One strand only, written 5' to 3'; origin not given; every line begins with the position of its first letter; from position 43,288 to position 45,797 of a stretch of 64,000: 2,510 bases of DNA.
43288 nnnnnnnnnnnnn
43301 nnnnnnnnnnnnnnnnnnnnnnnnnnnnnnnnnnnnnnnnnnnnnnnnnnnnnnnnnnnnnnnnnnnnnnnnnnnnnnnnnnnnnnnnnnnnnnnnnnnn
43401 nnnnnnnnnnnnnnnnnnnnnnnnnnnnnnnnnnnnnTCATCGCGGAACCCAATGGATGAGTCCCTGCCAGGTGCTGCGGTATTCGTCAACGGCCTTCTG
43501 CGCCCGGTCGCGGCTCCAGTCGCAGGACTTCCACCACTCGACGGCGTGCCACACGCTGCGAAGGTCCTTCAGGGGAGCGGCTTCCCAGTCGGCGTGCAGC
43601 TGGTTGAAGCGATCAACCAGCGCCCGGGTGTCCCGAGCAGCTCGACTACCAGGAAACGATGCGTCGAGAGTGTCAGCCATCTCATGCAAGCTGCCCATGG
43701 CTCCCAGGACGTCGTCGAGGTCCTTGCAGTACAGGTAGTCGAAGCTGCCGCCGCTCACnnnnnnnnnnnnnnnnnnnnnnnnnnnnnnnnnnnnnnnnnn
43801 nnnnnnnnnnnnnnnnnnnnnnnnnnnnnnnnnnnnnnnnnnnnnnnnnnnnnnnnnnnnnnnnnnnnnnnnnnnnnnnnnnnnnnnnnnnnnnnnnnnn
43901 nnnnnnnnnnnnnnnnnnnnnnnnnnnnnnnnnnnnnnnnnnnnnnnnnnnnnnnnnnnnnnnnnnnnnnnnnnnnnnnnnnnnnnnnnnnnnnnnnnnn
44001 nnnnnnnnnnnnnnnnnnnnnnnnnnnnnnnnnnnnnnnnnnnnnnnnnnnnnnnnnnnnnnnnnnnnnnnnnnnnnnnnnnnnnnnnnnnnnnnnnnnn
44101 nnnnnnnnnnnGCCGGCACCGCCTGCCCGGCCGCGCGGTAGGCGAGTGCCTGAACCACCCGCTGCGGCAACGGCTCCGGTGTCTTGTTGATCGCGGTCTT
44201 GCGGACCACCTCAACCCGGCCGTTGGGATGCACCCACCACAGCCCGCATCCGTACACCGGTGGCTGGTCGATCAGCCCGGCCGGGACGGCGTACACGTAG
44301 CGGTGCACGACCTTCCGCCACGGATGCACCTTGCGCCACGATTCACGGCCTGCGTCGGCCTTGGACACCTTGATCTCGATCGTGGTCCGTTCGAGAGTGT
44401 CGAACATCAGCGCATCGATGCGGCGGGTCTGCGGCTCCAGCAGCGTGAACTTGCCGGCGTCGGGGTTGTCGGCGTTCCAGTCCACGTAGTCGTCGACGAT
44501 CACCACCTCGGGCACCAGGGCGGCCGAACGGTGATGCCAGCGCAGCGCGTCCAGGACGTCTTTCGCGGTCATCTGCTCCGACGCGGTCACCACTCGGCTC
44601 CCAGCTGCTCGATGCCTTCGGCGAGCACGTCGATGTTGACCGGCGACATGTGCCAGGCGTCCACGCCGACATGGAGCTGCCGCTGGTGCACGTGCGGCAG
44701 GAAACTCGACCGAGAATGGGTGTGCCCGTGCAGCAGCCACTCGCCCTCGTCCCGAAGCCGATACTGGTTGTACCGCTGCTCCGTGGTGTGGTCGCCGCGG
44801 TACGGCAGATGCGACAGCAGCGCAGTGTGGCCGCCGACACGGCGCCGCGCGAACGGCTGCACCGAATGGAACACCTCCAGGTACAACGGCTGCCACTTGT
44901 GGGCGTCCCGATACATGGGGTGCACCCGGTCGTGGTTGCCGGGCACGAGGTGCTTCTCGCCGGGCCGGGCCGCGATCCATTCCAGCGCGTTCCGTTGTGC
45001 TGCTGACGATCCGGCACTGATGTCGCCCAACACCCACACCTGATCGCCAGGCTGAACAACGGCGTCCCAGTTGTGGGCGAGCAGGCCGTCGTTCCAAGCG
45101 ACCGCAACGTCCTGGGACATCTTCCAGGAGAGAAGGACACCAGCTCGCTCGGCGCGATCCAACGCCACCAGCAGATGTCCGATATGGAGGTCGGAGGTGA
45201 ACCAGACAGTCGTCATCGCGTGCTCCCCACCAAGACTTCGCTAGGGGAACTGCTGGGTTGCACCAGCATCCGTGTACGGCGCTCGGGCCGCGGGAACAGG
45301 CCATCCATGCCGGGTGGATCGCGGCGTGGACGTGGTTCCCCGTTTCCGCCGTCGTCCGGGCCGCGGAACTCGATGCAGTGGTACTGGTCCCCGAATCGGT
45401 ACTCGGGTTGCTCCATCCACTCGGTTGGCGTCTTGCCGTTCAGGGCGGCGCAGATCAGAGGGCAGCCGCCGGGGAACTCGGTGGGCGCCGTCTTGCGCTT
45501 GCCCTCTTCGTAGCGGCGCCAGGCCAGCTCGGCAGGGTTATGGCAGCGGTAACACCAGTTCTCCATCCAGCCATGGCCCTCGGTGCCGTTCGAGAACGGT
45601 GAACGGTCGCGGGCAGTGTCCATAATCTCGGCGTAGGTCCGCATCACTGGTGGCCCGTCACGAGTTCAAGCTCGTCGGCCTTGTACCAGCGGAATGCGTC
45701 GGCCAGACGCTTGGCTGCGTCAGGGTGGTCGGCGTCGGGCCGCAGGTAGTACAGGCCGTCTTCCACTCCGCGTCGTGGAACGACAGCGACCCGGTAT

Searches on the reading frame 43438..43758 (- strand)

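Call 40: search_protein_families(library=phrogs, proteins=[window:43438-43758:-], max_evalue=0.001)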
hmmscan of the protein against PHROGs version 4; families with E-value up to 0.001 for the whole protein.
window:43438-43758:- (106 aa): 1 family
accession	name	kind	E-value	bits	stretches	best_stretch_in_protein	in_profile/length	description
phrog_6724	-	unknown function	1e-16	62.5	1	1-95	1-96/100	-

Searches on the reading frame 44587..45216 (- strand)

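Call 40: search_protein_families(library=phrogs, proteins=[window:44587-45216:-], max_evalue=0.001)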
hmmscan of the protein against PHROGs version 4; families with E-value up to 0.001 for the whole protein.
window:44587-45216:- (209 aa): 1 family
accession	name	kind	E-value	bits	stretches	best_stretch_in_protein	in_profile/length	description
phrog_547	-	other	3.6e-47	161.5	1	1-204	28-201/245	phosphoesterase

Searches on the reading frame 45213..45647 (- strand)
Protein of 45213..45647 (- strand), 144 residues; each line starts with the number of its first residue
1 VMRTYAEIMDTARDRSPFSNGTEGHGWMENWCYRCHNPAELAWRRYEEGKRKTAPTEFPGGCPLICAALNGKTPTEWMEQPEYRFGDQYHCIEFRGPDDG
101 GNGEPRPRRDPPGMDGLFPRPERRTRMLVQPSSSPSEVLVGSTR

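Call 40: search_protein_families(library=phrogs, proteins=[window:45213-45647:-], max_evalue=0.001)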
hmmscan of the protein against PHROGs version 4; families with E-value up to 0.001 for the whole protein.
window:45213-45647:- (144 aa): 1 family
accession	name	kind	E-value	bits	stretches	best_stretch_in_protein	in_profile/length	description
phrog_6074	-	unknown function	2.9e-19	70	1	11-118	4-98/106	-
